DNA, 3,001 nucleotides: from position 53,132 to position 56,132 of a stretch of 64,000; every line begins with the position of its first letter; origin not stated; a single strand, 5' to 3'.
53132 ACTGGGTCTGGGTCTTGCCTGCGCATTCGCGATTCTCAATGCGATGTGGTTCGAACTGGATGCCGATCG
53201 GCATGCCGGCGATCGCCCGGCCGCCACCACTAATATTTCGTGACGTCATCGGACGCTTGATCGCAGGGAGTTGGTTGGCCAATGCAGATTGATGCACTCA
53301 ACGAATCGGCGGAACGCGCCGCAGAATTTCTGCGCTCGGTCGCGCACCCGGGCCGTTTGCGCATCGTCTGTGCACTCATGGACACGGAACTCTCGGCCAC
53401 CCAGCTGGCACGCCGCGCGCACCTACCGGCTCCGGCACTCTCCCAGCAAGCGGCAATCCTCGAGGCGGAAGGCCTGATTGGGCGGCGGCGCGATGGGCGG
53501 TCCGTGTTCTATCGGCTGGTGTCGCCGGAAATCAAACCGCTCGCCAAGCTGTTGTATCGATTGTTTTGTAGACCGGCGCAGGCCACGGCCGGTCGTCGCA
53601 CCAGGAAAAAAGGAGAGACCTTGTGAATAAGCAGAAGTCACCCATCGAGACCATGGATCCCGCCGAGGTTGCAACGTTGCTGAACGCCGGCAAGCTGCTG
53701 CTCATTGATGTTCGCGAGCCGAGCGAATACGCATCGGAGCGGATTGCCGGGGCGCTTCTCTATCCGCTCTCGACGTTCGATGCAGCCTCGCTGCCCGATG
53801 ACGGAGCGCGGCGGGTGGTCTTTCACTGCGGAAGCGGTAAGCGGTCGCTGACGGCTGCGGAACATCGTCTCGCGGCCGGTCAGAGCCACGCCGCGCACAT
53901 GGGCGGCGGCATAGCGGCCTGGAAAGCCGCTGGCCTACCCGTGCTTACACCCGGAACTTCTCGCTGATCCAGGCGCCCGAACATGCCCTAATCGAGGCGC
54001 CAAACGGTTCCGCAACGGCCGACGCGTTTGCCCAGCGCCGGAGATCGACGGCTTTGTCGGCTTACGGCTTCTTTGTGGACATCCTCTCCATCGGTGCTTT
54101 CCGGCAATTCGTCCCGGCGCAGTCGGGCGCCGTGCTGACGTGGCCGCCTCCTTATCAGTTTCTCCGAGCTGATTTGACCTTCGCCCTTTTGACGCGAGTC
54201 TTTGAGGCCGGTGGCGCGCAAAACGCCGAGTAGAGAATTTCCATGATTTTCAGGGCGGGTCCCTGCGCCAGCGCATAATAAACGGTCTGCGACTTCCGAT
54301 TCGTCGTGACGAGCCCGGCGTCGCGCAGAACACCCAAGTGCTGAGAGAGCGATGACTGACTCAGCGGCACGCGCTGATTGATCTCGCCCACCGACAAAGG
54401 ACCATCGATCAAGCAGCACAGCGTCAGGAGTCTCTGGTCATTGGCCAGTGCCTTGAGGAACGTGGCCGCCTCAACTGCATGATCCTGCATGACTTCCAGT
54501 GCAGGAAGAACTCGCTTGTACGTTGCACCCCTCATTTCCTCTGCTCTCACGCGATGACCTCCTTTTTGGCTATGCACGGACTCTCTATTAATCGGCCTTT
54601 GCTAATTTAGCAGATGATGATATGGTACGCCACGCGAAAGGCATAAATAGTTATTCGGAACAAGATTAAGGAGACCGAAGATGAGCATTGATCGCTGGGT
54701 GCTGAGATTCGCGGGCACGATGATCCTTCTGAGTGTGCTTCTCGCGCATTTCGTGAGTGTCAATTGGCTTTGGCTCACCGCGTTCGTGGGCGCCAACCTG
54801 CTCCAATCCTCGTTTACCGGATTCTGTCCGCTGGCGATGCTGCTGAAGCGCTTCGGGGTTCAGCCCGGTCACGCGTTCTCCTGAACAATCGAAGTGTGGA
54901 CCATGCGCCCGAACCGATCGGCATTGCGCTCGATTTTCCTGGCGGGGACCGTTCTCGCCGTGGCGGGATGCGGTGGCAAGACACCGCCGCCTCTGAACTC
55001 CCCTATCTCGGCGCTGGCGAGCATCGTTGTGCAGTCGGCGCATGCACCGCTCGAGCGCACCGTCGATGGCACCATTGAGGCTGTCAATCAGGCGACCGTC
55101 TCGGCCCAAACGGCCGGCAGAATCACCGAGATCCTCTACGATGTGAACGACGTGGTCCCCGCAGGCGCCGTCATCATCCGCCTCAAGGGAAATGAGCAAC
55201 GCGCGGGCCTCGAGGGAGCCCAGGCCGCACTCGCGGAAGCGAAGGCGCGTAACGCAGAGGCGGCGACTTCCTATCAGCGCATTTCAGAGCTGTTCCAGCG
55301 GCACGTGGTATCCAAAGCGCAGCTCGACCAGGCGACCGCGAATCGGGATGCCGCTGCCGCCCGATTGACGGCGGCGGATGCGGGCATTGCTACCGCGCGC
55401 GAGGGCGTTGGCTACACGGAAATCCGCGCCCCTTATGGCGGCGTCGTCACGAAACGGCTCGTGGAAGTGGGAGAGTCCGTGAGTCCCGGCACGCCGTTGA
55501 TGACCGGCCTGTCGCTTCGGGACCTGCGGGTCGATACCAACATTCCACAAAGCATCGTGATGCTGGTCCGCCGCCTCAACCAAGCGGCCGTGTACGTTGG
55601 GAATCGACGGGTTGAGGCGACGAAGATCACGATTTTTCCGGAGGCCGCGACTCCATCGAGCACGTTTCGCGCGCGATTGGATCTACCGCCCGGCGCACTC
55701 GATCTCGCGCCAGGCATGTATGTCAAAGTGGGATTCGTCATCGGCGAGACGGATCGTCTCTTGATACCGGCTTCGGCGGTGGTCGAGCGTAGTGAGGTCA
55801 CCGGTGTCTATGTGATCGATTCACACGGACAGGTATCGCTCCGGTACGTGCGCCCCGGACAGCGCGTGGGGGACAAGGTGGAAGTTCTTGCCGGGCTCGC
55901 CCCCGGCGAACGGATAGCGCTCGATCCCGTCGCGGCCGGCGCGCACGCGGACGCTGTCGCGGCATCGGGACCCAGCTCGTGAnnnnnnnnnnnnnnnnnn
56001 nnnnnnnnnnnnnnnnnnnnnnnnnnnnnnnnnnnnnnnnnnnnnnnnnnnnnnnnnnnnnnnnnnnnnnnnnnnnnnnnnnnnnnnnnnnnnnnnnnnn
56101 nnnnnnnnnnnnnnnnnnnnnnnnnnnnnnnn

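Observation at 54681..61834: Sulfide:quinone oxidoreductase embedded inside a tripartite RND efflux operon, with no persulfide dioxygenase in view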

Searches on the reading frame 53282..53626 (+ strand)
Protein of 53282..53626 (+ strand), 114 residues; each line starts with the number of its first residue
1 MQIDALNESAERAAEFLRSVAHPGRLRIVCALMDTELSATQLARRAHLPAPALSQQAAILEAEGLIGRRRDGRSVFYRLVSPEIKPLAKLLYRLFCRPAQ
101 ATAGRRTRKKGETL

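Call 8: search_protein_families(library=pfam, proteins=[window:53282-53626:+])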
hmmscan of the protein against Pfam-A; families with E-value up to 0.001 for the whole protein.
window:53282-53626:+ (114 aa): 4 families
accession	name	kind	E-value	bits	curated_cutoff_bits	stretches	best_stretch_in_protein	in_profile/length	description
PF01022.26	HTH_5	-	7.2e-09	35.8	22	1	22-66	1-45/47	Bacterial regulatory protein, arsR family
PF12802.13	MarR_2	-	6.7e-06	26.6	27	1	31-73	13-60/61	MarR family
PF12840.13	HTH_20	-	0.00024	21.4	27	1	21-66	2-48/51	Helix-turn-helix domain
PF01047.28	MarR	-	0.00029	21.1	24.6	1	37-71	18-52/59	MarR family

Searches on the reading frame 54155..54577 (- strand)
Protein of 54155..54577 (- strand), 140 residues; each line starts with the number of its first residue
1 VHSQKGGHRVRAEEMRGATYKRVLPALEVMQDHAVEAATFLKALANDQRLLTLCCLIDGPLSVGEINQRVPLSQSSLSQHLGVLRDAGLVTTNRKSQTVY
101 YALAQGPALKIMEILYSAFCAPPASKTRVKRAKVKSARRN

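Call 3: search_protein_families(library=pfam, proteins=[window:54155-54577:-])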
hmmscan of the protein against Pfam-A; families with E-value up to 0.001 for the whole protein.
window:54155-54577:- (140 aa): 4 families
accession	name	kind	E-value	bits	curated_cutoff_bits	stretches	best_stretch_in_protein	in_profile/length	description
PF01022.26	HTH_5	-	1.1e-10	41.6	22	1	48-91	3-46/47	Bacterial regulatory protein, arsR family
PF12840.13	HTH_20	-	3.6e-08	33.7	27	1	56-92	14-50/51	Helix-turn-helix domain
PF12802.13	MarR_2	-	2.6e-05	24.7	27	1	58-92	16-52/61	MarR family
PF01978.25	TrmB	-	0.00052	20.3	25.6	1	56-103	18-65/68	Sugar-specific transcriptional regulator TrmB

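Call 4: search_protein_families(library=ncbifam, proteins=[window:54155-54577:-])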
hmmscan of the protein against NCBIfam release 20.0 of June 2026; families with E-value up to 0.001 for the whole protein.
window:54155-54577:- (140 aa): 10 families
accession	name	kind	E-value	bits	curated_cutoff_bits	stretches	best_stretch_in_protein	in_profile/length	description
NF040642.1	sulf_sens_BigR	equivalog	5.1e-25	87.4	155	1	30-121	3-94/95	sulfite-sensing transcriptional repressor BigR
NF033788.1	HTH_metalloreg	subfamily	4.4e-23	80.9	55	1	38-109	2-74/77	metalloregulator ArsR/SmtB family transcription factor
NF033789.1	repress_SdpR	subfamily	3.5e-15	55.7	100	1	41-105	2-66/79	autorepressor SdpR family transcription factor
NF041413.1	ArsR_Rv2640c_fam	equivalog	7.6e-12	45.7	155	1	28-114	23-111/118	Rv2640c family ArsR-like transcriptional regulator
NF045707.1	Dbac_1936_reg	equivalog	6.8e-11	42.1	115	1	33-115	3-85/99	ArsR/SmtB-type metalloregulator TsoR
NF047906.1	CdPbTransRegCmtR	equivalog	9.1e-10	38.4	150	1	41-107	15-81/104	Cd(II)/Pb(II)-sensing metalloregulatory transcriptional regulator CmtR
NF007528.0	PRK10141.1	subfamily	4.1e-07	29.9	97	1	38-106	7-76/117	metalloregulator ArsR/SmtB family transcription factor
NF052532.1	TransRegPagRBaca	equivalog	2.8e-05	24.1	170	1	35-115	15-95/99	transcriptional repressor PagR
TIGR01884.1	cas_HTH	subfamily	0.00044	19.7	60.2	1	29-98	124-195/202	CRISPR-associated CARF protein Csa3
NF053602.1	Phr_regulator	exception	0.00062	19.4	320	1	39-112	4-82/191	heat shock transcription regulator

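Call 37: search_solved_structures(query=window:54155-54577:-, show_alignments=3)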
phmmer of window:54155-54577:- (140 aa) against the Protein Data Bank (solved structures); distinct sequences matched with E-value up to 0.001: 21.
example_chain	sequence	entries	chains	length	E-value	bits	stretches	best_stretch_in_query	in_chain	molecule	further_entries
4k2e_A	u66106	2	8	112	1.3e-22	83.7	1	26-121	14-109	Transcriptional activator HlyU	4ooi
3pqj_A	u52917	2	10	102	6.9e-21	78.1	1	28-122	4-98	Biofilm growth-associated repressor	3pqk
5znx_A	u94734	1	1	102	1.2e-20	77.2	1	27-121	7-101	Transcriptional activator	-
3jth_A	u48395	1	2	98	1.3e-20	77.2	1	28-121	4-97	Transcription activator HlyU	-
4omy_A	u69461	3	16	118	2.2e-16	63.5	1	31-121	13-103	NolR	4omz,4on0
13ct_A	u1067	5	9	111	6.6e-16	62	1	28-121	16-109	Transcriptional regulator, ArsR family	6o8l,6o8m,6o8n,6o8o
6o8k_A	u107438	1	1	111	6.9e-16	61.9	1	28-121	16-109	Transcriptional regulator, ArsR family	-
3cuo_A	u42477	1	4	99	8.6e-13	51.9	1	27-120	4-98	Uncharacterized HTH-type transcriptional regulator ygaV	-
7p6f_AAA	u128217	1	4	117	1.8e-11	47.7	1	34-121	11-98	Transcriptional regulator SrnR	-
2lkp_A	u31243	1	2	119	8.5e-10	42.3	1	25-112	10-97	HTH-type transcriptional regulator NmtR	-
6jmi_A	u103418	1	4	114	1.9e-08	37.9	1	38-113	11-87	Uncharacterized HTH-type transcriptional regulator Rv0081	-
1r22_A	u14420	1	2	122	4.6e-07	33.4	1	23-105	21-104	Transcriptional repressor smtB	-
2jsc_A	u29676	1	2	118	7e-07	32.8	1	38-113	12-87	Transcriptional regulator Rv1994c/MT2050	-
1r1t_A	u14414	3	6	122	2.7e-06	30.9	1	26-105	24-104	Transcriptional repressor smtB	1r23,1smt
3f6v_A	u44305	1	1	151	9.7e-06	29.1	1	45-119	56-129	Possible transcriptional regulator, ArsR family protein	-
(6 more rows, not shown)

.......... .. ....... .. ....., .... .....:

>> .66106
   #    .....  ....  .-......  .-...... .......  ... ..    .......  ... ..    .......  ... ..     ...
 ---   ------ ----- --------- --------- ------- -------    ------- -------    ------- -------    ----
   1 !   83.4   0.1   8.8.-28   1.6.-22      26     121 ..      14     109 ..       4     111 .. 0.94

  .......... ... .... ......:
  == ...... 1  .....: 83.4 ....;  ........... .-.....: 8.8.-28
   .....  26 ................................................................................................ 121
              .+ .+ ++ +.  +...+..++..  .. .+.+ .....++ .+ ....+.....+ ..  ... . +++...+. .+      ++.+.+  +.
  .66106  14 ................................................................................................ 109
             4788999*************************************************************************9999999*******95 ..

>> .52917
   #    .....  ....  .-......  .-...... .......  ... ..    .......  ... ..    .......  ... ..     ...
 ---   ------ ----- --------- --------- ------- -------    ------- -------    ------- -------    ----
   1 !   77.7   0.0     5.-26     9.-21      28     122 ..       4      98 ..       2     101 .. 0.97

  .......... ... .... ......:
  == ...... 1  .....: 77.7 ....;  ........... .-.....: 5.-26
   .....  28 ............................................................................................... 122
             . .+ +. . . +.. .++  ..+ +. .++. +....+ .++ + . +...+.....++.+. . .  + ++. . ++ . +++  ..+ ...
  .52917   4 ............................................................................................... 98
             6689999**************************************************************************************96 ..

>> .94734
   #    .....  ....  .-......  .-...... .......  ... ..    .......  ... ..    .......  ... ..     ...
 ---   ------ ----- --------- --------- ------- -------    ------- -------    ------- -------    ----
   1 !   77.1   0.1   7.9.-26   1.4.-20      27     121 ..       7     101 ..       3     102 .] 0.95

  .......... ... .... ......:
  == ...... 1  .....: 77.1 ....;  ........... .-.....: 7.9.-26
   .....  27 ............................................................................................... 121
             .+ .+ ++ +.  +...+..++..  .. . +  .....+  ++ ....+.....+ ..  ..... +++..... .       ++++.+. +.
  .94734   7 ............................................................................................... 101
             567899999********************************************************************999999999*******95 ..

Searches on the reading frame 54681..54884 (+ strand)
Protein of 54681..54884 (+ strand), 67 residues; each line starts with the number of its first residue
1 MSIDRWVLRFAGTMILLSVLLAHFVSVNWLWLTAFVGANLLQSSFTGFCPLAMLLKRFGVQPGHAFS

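Call 3: search_protein_families(library=pfam, proteins=[window:54681-54884:+])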
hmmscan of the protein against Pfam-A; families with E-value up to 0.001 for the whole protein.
window:54681-54884:+ (67 aa): 1 family
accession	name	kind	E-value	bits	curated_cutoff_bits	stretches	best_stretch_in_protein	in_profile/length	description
PF11127.14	YgaP-like_TM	-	2.3e-12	47.3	25.3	1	2-56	7-59/66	Inner membrane protein YgaP-like, transmembrane domain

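Call 4: search_protein_families(library=ncbifam, proteins=[window:54681-54884:+])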
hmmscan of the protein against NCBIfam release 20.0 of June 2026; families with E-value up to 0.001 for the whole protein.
window:54681-54884:+ (67 aa): 0 families

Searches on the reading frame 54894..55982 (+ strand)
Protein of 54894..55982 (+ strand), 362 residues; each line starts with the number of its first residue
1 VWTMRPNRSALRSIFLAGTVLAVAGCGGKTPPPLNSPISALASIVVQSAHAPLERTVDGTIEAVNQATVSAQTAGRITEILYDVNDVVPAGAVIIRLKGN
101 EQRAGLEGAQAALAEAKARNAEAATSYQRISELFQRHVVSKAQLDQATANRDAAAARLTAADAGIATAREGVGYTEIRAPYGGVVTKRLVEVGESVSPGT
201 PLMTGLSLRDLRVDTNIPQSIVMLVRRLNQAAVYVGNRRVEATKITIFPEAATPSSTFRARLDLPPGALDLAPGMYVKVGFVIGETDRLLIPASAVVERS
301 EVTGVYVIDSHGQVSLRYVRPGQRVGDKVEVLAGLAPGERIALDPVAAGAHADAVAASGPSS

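Call 3: search_protein_families(library=pfam, proteins=[window:54894-55982:+])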
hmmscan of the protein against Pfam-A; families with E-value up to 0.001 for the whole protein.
window:54894-55982:+ (362 aa): 4 families
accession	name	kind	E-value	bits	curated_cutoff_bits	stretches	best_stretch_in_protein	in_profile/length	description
PF16576.10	HlyD_D23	-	1.8e-14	54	30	1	64-277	17-214/214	Barrel-sandwich domain of CusB or HlyD membrane-fusion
PF13437.12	HlyD_3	-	1.9e-11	45.1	22.2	1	177-274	2-106/106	HlyD family secretion protein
PF00364.28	Biotin_lipoyl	-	1.3e-07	31.8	22.1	0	67-97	43-73/73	Biotin-requiring enzyme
PF13533.13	Biotin_lipoyl_2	-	1.6e-06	28.2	29.8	0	68-97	2-31/32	Biotin-lipoyl like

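Call 4: search_protein_families(library=ncbifam, proteins=[window:54894-55982:+])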
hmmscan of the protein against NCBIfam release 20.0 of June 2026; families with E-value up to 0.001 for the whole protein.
window:54894-55982:+ (362 aa): 27 families (the best 25 are shown)
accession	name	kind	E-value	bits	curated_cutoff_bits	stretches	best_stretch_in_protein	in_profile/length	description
TIGR01730.1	RND_mfp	subfamily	3.1e-61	207.1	94.9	1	44-346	4-310/322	efflux RND transporter periplasmic adaptor subunit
TIGR00999.1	8a0102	subfamily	8.7e-38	130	319.3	1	86-343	2-264/271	CzcB/NccB family metal efflux transporter periplasmic adaptor subunit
NF007132.1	PRK09578.1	equivalog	1.2e-29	103.3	512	1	12-354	11-372/396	MexX/AxyX family multidrug efflux RND transporter periplasmic adaptor subunit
NF033138.2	RND-peri-MexC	equivalog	2.3e-23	83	625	1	16-352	12-366/375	MexC family multidrug efflux RND transporter periplasmic adaptor subunit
NF008589.1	PRK11556.1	equivalog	4.6e-23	81.8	391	2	45-200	63-218/392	MdtA/MuxA family multidrug efflux RND transporter periplasmic adaptor subunit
NF000272.2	OqxA_adapt_sub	exception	5e-21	75.1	835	2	35-199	38-200/391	multidrug efflux RND transporter periplasmic adaptor subunit OqxA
NF011604.1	PRK15030.1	equivalog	2.3e-17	63.1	765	2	15-214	14-215/397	multidrug efflux RND transporter periplasmic adaptor subunit AcrA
TIGR00998.1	8a0101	subfamily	9.9e-16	57.6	390.8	2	161-227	191-257/334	EmrA/EmrK family multidrug efflux transporter periplasmic adaptor subunit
NF033834.1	RND_adapt_MexA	exception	1.1e-15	57.6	750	2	5-232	4-216/373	multidrug efflux RND transporter periplasmic adaptor subunit MexA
NF007362.0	PRK09859.1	equivalog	1.4e-14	54.1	738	1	63-356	58-373/385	multidrug transporter subunit MdtE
NF008606.0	PRK11578.1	equivalog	1.8e-13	50.4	342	1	33-349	28-368/371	macrolide transporter subunit MacA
NF045904.1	RND-peri-MexE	equivalog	3.6e-13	49.2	714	1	10-206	7-203/390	multidrug efflux RND transporter periplasmic adaptor subunit MexE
NF011715.0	PRK15136.1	equivalog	2.5e-11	42.8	563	2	164-226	205-267/390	multidrug efflux MFS transporter periplasmic adaptor subunit EmrA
NF007785.0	PRK10476.1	equivalog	1.8e-10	40.2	376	1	145-210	179-244/347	multidrug transporter subunit MdtN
NF002939.0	PRK03598.1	equivalog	3.8e-09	36.2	393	1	107-177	111-181/332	secretion protein HlyD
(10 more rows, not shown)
